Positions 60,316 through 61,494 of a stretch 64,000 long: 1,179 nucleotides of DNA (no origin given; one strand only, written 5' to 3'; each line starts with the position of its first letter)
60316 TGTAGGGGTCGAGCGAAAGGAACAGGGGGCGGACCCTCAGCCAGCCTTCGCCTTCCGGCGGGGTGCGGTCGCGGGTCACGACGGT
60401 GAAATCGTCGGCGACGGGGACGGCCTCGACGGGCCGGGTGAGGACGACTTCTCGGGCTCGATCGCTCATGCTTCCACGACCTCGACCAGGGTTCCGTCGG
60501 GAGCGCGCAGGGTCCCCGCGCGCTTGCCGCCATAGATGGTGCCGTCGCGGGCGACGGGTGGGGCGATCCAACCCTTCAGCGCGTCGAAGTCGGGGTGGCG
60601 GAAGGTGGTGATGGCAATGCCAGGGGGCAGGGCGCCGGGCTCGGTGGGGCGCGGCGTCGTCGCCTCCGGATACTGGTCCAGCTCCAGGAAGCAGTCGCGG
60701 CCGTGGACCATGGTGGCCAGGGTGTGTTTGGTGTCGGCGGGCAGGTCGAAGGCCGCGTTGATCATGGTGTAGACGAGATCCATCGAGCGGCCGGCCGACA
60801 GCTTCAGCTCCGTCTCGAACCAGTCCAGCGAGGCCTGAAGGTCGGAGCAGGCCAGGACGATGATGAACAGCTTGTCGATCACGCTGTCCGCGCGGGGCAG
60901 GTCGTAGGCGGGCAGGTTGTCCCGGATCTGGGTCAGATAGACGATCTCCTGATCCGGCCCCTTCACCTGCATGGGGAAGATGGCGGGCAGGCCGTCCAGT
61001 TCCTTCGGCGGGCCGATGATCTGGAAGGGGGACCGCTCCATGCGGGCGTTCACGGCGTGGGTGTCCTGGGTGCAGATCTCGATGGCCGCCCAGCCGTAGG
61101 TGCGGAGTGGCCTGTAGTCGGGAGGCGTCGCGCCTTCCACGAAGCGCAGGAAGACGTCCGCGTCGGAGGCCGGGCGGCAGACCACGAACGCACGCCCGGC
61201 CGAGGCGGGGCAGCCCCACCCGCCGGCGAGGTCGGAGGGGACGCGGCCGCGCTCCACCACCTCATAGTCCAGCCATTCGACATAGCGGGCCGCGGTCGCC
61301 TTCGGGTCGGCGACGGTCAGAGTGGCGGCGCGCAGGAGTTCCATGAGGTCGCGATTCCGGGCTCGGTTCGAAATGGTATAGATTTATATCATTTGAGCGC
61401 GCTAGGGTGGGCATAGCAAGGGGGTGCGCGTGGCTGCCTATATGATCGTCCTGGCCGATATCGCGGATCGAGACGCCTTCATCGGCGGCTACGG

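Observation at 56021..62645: Candidate undescribed small-molecule (enone/quinone/aromatic?) processing island with no cis regulator, next to an IS110 element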

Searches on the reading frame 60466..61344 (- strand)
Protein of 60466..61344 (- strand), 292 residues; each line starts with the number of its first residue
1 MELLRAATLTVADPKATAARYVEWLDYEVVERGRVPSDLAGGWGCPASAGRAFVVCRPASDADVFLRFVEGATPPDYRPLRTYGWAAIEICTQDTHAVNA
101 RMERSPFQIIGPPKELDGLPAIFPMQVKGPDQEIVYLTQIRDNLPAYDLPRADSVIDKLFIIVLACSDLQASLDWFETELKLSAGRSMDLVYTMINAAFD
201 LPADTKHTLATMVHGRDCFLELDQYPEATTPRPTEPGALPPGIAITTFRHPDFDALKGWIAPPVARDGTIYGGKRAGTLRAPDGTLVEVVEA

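Call 4: search_protein_families(library=pfam, proteins=[window:60466-61344:-], max_evalue=0.01)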
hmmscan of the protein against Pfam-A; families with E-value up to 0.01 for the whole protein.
window:60466-61344:- (292 aa): 1 family
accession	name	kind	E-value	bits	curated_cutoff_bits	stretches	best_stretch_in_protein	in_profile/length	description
PF00903.31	Glyoxalase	-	0.0081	17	20.6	0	162-256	5-84/121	Glyoxalase/Bleomycin resistance protein/Dioxygenase superfamily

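Call 5: search_protein_families(library=ncbifam, proteins=[window:60466-61344:-], max_evalue=0.01)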
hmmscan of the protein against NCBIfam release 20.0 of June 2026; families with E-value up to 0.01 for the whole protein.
window:60466-61344:- (292 aa): 0 families

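Call 13: find_encoding_contigs(protein=window:60466-61344:-, flank=10000, max_places=6)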
Protein window:60466-61344:- (292 aa): 6 contigs read that carry it; 2 places shown.
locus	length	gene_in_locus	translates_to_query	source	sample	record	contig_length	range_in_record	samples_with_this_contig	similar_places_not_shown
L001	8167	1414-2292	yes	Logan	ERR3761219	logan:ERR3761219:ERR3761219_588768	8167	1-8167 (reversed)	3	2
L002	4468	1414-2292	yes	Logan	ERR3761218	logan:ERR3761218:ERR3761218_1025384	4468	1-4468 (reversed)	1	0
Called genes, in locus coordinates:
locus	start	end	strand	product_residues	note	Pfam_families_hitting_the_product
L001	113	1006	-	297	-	PF08894:DUF1838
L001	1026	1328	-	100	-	PF07045:DUF1330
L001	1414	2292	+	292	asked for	-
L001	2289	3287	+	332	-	PF16884:ADH_N_2, PF00107:ADH_zinc_N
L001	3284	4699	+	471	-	PF00561:Abhydrolase_1, PF12146:Hydrolase_4 (weak)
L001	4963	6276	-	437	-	PF07690:MFS_1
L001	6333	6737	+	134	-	PF03795:YCII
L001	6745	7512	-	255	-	PF00561:Abhydrolase_1 (faint), PF12695:Abhydrolase_5, PF12697:Abhydrolase_6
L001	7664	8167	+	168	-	?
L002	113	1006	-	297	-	PF08894:DUF1838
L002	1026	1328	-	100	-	PF07045:DUF1330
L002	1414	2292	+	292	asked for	-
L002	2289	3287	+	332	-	PF16884:ADH_N_2, PF00107:ADH_zinc_N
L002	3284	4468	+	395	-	?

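Call 14: find_homologous_proteins(query=window:60469-61344:-)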
Query window:60469-61344:- (292 aa): 1512 proteins with E <= 0.001 among 4953 candidates; the best 120 are listed.
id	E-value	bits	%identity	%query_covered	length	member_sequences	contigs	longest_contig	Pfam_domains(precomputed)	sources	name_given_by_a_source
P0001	3.5e-196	668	100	100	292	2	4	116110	-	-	-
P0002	3.5e-179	613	91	100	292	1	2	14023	-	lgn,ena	-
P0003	1.8e-176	604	89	100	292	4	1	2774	-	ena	-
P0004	2.3e-176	603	90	100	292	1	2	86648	-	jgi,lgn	-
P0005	1.2e-174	598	90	100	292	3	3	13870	-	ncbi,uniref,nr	ncbi:VOC family protein [Brevundimonas aurifodinae]|uniref:VOC domain-containing protein n=1 Tax=Bre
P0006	1.3e-173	594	88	100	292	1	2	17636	-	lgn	-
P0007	8.8e-172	588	87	100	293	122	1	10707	-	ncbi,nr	ncbi:MAG: hypothetical protein INE97_05825 [Phenylobacterium sp.]|nr:hypothetical protein [Phenyloba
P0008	5.0e-169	579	88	100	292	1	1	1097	-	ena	-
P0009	4.1e-167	573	86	100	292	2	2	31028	-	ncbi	-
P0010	1.2e-163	562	82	100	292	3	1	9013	-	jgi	-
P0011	1.5e-163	561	83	100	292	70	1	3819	-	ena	-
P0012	6.0e-163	559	83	100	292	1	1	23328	-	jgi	-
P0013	1.1e-162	559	83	100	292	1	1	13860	-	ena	-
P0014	1.4e-161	555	81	100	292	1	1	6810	-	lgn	-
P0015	4.5e-160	550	81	100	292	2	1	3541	-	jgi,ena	-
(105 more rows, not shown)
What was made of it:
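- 60466..61344 (-): 292-aa two-domain VOC-superfamily protein, first gene of the VOC-MDR-hydrolase operon. There are 1512 homologues, 64-93% identical among the best 120 (call 14).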

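Call 16: find_related_loci(query=A1, collection=genome_contigs, flank=10000)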
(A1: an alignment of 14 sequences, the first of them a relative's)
Query A1 (292 aa) in genome_contigs; peptide patterns used: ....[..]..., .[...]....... (x = any residue, [..] = any of these).
212 stretches matched a pattern; 179 encode a relative of the query (tblastn E <= 1e-3); the best 80 are kept; 80 distinct loci.
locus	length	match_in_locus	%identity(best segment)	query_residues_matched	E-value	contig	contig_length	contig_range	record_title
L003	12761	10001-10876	93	1-292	0e+0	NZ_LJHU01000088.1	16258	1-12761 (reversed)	Brevundimonas sp. AAP58 AAP58_Contigs_88, whole genome shotgun sequence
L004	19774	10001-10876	91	1-292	2e-180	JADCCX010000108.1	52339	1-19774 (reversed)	MAG: Methylocystis sp. isolate M112S1SP1A33QC M112S1_108, whole genome shotgun sequence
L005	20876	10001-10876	90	1-292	2e-177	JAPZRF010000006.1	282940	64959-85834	MAG: Brevundimonas sp. isolate LE19-114.1A c_000000000921, whole genome shotgun sequence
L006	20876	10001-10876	89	1-292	3e-177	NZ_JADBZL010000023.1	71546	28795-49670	MAG: Phenylobacterium sp. isolate M63BS1SP3A60MG M63BS1_23, whole genome shotgun sequence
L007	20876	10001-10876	90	1-292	4e-177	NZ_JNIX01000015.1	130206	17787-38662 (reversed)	Brevundimonas bacteroides DSM 4726 Q333DRAFT_scaffold00008.8_C, whole genome shotgun sequence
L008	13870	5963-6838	90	1-292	8e-176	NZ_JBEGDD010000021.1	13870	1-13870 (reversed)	Brevundimonas aurifodinae strain C11 C11_Genome_contig_21, whole genome shotgun sequence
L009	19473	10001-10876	88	1-292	8e-175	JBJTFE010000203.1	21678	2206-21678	MAG: Phenylobacterium sp. isolate samp_4320_metabat2_95 samp_4320_652885, whole genome shotgun sequence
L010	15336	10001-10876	84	1-292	8e-166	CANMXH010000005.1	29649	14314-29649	MAG: Caulobacteraceae bacterium isolate ZE-Jul18-50 genome assembly, contig: ZE-Jul18-C860, whole genome shotgun sequenc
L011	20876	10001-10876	83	1-292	3e-162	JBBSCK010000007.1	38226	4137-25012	MAG: Caulobacterales bacterium isolate metawrap_la6_17 metawrap_la6_17_K_24278_L_38226_cov_15.0697, whole genome shotgun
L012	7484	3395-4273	70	1-292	2e-137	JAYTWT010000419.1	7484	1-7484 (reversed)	MAG: Alphaproteobacteria bacterium isolate GFS_5823 GFS_5823_418, whole genome shotgun sequence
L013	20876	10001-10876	69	1-291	2e-136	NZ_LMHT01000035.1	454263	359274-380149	Phenylobacterium sp. Root700 contig_9, whole genome shotgun sequence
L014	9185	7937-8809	70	1-290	1e-136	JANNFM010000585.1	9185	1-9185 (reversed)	MAG: Alphaproteobacteria bacterium isolate OTE_75_metabat_297 OTE_75_k141_3124024, whole genome shotgun sequence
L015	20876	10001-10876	69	1-291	8e-136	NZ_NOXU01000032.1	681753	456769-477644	Niveispirillum lacus strain 1-14 scaffold19, whole genome shotgun sequence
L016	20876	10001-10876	69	1-291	1e-135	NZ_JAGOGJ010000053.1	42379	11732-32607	MAG: Niveispirillum sp. isolate Gw_Bodden_bin_248 Gw_Bodden_995_length_42379_cov_5.809240, whole genome shotgun sequence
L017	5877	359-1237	69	1-292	1e-135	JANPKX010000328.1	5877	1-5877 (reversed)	MAG: Alphaproteobacteria bacterium isolate VAR_61_metabat_160 VAR_61_k141_2982260, whole genome shotgun sequence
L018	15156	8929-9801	69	1-290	7e-134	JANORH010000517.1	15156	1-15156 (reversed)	MAG: Alphaproteobacteria bacterium isolate VAR_4_metabat_207 VAR_4_k141_2668111, whole genome shotgun sequence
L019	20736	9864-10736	69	1-290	3e-133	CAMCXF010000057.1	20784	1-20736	MAG: Phenylobacterium deserti isolate MH-21oct19-105 genome assembly, contig: MH-21oct19-C3758, whole genome shotgun seq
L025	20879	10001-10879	65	1-292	4e-126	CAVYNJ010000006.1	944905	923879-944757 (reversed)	MAG: uncultured Gammaproteobacteria bacterium isolate MFD05705.bin.1.204 genome assembly, contig: contig_38576, whole ge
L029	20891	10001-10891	62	1-292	7e-125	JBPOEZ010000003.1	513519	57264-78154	MAG: Alphaproteobacteria bacterium isolate MAG_57 MAG_57_3, whole genome shotgun sequence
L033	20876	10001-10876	64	1-291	3e-123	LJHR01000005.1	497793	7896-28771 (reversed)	Alpha proteobacterium AAP38 AAP38_Contigs_5, whole genome shotgun sequence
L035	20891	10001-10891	60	1-292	5e-123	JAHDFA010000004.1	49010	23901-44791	MAG: Hellea sp. isolate MAG-194 ND_583, whole genome shotgun sequence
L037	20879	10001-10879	63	1-292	3e-122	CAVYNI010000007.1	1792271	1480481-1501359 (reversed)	MAG: uncultured Gammaproteobacteria bacterium isolate MFD05705.bin.1.35 genome assembly, contig: contig_8319, whole geno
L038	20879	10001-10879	63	1-292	3e-122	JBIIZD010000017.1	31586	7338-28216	MAG: Caulobacteraceae bacterium isolate ME2005-11-08_3300042400_group2_bin82 Rohwer_bin1841_scaffold_593_c1, whole genom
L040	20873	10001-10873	65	1-292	4e-122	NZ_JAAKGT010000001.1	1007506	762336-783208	Caulobacter sp. 602-2 1, whole genome shotgun sequence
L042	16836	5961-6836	62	1-291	4e-121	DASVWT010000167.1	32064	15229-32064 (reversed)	MAG TPA_asm: Steroidobacteraceae bacterium isolate SMAG_U2555 k141_49458, whole genome shotgun sequence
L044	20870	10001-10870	64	1-291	1e-120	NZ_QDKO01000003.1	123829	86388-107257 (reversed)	Caulobacter radicis strain 695 NODE_16_length_123829_cov_54.1406, whole genome shotgun sequence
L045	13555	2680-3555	61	1-291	2e-120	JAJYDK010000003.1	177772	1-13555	MAG: Proteobacteria bacterium isolate BP9.bin95 NODE_73_length_177772_cov_5.157573, whole genome shotgun sequence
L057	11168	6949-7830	60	1-292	2e-118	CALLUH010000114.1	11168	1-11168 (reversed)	MAG: uncultured Hyphomonadaceae bacterium isolate H1_Bin_MAXBIN__029_sub_1_1 genome assembly, contig: c_000000070429, wh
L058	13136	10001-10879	62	1-292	5e-118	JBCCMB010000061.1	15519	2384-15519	MAG: Pseudomonadota bacterium isolate P01_C01_bin.40 k141_1304035_length_15519_cov_18.0030, whole genome shotgun sequenc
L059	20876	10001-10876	60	1-291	5e-118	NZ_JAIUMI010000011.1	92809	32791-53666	MAG: Glycocaulis sp. isolate PBR18_bin12 bin12.contig0010, whole genome shotgun sequence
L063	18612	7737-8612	62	1-291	8e-118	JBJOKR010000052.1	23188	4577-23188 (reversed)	MAG: Pseudomonadota bacterium isolate sycamorecreek_2019_sw_WHONDRS-S19S_0028_A_bin.14 scaffold_0000344, whole genome sh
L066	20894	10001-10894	60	1-292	1e-116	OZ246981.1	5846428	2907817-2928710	MAG: Woeseiaceae bacterium isolate 5a46694a-b1d3-4e4a-b91f-6d53a03b0b9f genome assembly, chromosome: 1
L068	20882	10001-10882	60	1-292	1e-116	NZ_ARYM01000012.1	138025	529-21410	Hyphomonas polymorpha PS728 contig12, whole genome shotgun sequence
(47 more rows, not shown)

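Call 27: search_protein_families(library=pfam, max_evalue=0.01, proteins=[L010:6595-7830:+, L063:7375-7740:+, L035:1317-2225:+, L025:19058-19723:-, L035:11871-12605:+, L018:5357-5683:-, L029:20260-20763:+, L058:9067-9888:-, L040:3347-4033:-, L013:16190-17005:+])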
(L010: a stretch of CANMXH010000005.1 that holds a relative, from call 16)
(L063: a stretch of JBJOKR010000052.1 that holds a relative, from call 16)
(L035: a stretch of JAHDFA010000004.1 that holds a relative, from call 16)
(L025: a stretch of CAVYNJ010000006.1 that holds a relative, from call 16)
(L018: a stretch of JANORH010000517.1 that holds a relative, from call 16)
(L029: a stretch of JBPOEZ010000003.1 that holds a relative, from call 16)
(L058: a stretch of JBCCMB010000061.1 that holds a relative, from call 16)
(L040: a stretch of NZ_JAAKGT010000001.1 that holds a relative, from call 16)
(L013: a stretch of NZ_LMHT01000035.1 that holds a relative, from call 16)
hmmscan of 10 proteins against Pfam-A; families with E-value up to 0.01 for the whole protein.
L010:6595-7830:+ (411 aa): 11 families
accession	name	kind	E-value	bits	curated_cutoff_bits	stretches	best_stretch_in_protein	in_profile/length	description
PF13649.12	Methyltransf_25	-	6.4e-19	68.9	27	1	219-317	1-97/97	Methyltransferase domain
PF08241.18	Methyltransf_11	-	7e-16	59.1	21.2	1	220-320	1-94/95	Methyltransferase domain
PF13847.12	Methyltransf_31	-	2.5e-14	53.6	27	1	218-320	6-108/145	Methyltransferase domain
PF08242.18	Methyltransf_12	-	1.1e-12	49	30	1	220-318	1-97/98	Methyltransferase domain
PF01209.24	Ubie_methyltran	-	1.9e-12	47.5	20.1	1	213-342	45-170/233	ubiE/COQ5 methyltransferase family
PF13489.12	Methyltransf_23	-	1e-08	35.5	27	1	205-369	11-160/164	Methyltransferase domain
PF02390.23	Methyltransf_4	-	3.5e-06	27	24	1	219-275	5-61/173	Putative methyltransferase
PF05175.20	MTS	-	0.00013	22.1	23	1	210-329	26-146/170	Methyltransferase small domain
PF00891.24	Methyltransf_2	-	0.0019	18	22.3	1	217-323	64-166/210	O-methyltransferase domain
PF06080.18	DUF938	-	0.0025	18.1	27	1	209-320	20-136/202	Protein of unknown function (DUF938)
PF09243.16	Rsm22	-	0.0064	16.4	23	1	203-266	22-86/275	Mitochondrial small ribosomal subunit Rsm22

L063:7375-7740:+ (121 aa): 0 families

L035:1317-2225:+ (302 aa): 1 family
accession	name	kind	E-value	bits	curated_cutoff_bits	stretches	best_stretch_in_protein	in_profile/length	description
PF01522.26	Polysacc_deac_1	-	0.00036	20.9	23.1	1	80-182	14-118/124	Polysaccharide deacetylase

L025:19058-19723:- (221 aa): 0 families

L035:11871-12605:+ (244 aa): 0 families

L018:5357-5683:- (108 aa): 1 family
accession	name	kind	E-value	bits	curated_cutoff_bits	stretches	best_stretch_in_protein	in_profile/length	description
PF11639.14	HapK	-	7.4e-12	46.1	25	1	6-94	4-89/104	REDY-like protein HapK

L029:20260-20763:+ (167 aa): 1 family
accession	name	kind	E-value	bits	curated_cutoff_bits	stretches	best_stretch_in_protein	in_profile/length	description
PF12204.14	DUF3598_N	-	0.0039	18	22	1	17-72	8-62/136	Domain of unknown function (DUF3598), N-terminal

L058:9067-9888:- (273 aa): 0 families

L040:3347-4033:- (228 aa): 1 family
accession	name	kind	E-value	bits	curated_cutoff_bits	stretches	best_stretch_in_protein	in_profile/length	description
PF00857.26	Isochorismatase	-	6.6e-30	104.9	27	1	39-221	2-175/175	Isochorismatase domain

L013:16190-17005:+ (271 aa): 9 families
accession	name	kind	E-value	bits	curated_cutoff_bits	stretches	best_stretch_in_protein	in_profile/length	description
PF07702.18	UTRA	-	1.7e-31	109.3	23.8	1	109-247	2-141/141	UTRA domain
PF00392.27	GntR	-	1.3e-18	66.8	27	1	23-86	1-64/64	Bacterial regulatory proteins, gntR family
PF13545.12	HTH_Crp_2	-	5.3e-07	30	27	1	50-85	26-59/70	Crp-like helix-turn-helix domain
PF01325.25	Fe_dep_repress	-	7e-05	23.4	26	0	42-83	18-59/60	Iron dependent repressor, N-terminal DNA binding domain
PF08220.18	HTH_DeoR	-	0.00016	21.8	21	1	50-82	18-50/57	DeoR-like helix-turn-helix domain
PF25213.1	HVO_A0261_N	-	0.00041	20.6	35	1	50-90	28-68/86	HVO_A0261 N-terminal domain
PF01047.28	MarR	-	0.0035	17.7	24.6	0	50-80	21-51/59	MarR family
PF08279.18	HTH_11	-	0.0077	16.5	25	0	50-81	19-51/55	HTH domain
PF01978.25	TrmB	-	0.0081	16.4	25.6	0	50-82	26-58/68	Sugar-specific transcriptional regulator TrmB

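Call 28: search_solved_structures(query=A1, max_evalue=1, show_alignments=2)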
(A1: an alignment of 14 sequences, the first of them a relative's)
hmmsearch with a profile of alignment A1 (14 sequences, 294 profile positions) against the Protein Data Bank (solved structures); distinct sequences matched with E-value up to 1: 2.
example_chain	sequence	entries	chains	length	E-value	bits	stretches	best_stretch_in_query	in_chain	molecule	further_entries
3hnq_A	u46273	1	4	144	0.074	15.1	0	153-184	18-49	Virulence protein STM3117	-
3huh_A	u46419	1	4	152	0.085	14.9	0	153-184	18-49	Virulence protein STM3117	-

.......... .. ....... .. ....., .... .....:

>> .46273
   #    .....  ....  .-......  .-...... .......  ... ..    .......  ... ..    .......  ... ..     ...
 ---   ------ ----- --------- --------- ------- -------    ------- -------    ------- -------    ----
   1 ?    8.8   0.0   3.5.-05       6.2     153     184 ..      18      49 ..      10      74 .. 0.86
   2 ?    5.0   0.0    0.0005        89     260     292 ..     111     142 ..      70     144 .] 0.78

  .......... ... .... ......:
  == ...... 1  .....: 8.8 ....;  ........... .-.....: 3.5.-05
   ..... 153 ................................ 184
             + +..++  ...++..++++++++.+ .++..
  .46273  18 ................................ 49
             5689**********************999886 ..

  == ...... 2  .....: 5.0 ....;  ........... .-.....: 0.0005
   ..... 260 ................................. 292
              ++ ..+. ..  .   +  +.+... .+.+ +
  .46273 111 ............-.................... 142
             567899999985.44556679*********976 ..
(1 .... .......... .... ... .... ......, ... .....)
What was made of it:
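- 60466..61344 (-): No sequence match in PDB (call 28).
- Closest known: Two-domain VOC ring-cleaving dioxygenases for hydroquinones. Different: There is no PDB hit by sequence (call 28).
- Tried and rejected: VOC profile against PDB sequences: nothing significant (call 28).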

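Call 41: predict_structure(alignment_id=A1)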
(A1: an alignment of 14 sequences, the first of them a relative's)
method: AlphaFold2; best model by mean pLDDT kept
length: 292 residues; sequences in the alignment: 14
mean_pLDDT: 91.6   pTM: 0.91
mean pLDDT of the five models: 91.6, 83.3, 79.8, 78.7, 76.6
residues with pLDDT >= 90: 198; 70-90: 92; 50-70: 2; < 50: 0
segments of 3 or more residues with pLDDT < 50: none
pLDDT, mean of each block of 10 residues (from residue 1): 87 98 98 98 97 97 96 88 88 95 96 80 91 93 84 92 90 93 89 86 90 88 87 88 93 93 96 96 89 94
secondary structure, 60 per line:
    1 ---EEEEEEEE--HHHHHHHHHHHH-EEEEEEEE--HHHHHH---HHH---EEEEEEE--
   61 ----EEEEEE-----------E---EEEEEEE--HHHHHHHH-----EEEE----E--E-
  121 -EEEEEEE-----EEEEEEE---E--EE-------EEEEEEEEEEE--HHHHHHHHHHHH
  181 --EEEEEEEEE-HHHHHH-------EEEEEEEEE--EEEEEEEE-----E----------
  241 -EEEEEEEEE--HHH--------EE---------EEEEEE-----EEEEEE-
elements in order: E4-11 H14-25 E27-34 H37-42 E52-58 E65-70 E86-92 H95-102 E108-111 E122-128 E134-140 E156-166 H169-180 E183-191 H193-198 E206-214 E217-224 E242-250 E275-280 E286-291
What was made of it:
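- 60466..61344 (-): AF2 pLDDT 91.6 (call 41).
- On VOC (vicinal oxygen chelate) superfamily, two-domain type: AF2 model with pLDDT 91.6 and matching secondary-structure pattern (call 41).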

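Call 44: fold_search(model_id=the predicted structure, library=pdb)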
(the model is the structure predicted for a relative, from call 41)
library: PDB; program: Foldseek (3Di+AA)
matches with E <= 10: 989; with E <= 0.001: 271
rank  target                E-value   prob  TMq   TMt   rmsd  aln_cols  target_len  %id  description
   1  6bnx                  6.9e-12  1.00  0.65  0.67   5.2       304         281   17  Crystal structure of V278E-glyoxalase I mutant from Zea mays in space group P6(3) (released 2018-11-21)
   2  6bnz                  7.3e-12  1.00  0.67  0.70   4.4       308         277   16  Crystal structure of E144Q-glyoxalase I mutant from Zea mays in space group P4(1)2(1)2 (released 2018-11-21)
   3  6bnn                  2.5e-11  1.00  0.67  0.70   4.5       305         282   16  Crystal structure of V278E-glyoxalase I mutant from Zea mays in space group P4(1)2(1)2 (released 2018-11-21)
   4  3zi1                  6.7e-11  1.00  0.55  0.58   6.1       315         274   17  Crystal structure of human glyoxalase domain-containing protein 4 (GLOD4) (released 2013-01-16)
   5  9csj_B                1.4e-10  1.00  0.55  0.54   7.0       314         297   17  Crystal structure of human glyoxalase domain-containing protein 4 (GLOD4) at 2.33 A resolution. (released 2025-08-13)
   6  9csj_A                1.6e-10  1.00  0.55  0.54   7.1       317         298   17  Crystal structure of human glyoxalase domain-containing protein 4 (GLOD4) at 2.33 A resolution. (released 2025-08-13)
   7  9csj_C                3.3e-10  1.00  0.54  0.58   6.3       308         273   16  Crystal structure of human glyoxalase domain-containing protein 4 (GLOD4) at 2.33 A resolution. (released 2025-08-13)
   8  5d7z                  4.2e-10  1.00  0.65  0.68   4.8       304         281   17  Crystal structure of glyoxalase I from Zea mays (released 2015-09-09)
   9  3oaj_A                3.1e-09  1.00  0.58  0.55   6.1       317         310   11  CRYSTAL STRUCTURE OF putative dioxygenase from Bacillus subtilis subsp. subtilis str. 168 (released 2010-08-18)
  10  1zsw                  5.0e-09  1.00  0.63  0.57   5.9       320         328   11  Crystal Structure of Bacillus cereus Metallo Protein from Glyoxalase family (released 2005-06-07)
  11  4huz                  1.6e-08  1.00  0.62  0.57   6.8       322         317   11  2,6-Dichloro-p-hydroquinone 1,2-Dioxygenase (released 2013-04-17)
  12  2r5v_A                2.6e-08  1.00  0.33  0.29  21.0       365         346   14  Hydroxymandelate Synthase Crystal Structure (released 2008-03-18)
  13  2r5v_B                5.4e-08  1.00  0.33  0.30  20.8       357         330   14  Hydroxymandelate Synthase Crystal Structure (released 2008-03-18)
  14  9kgm_A                1.4e-06  1.00  0.33  0.26  21.1       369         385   13  Complex structure of OsHPPD with MBQ (released 2025-11-12)
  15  7yvv                  1.4e-06  1.00  0.32  0.28  21.1       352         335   12  AcmP1, R-4-hydroxymandelate synthase (released 2023-09-06)
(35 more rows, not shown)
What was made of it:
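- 60466..61344 (-): Foldseek finds two-domain glyoxalase I, GLOD4, MhqO-like proteins and PcpA, TM 0.55-0.67 (call 44).
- On VOC (vicinal oxygen chelate) superfamily, two-domain type: Foldseek probability 1.0 to two-domain VOC proteins (call 44).
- Closest known: Two-domain VOC ring-cleaving dioxygenases for hydroquinones. Same: The overall fold is the same, TM 0.55-0.67 (call 44).
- Checked: AF2 (pLDDT 91.6, call 41) and Foldseek (call 44) show a two-domain VOC fold.
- VOC has a two-domain fold (calls 41, 44). The best structural matches of the VOC include glyoxalase I and GLOD4 (call 44).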
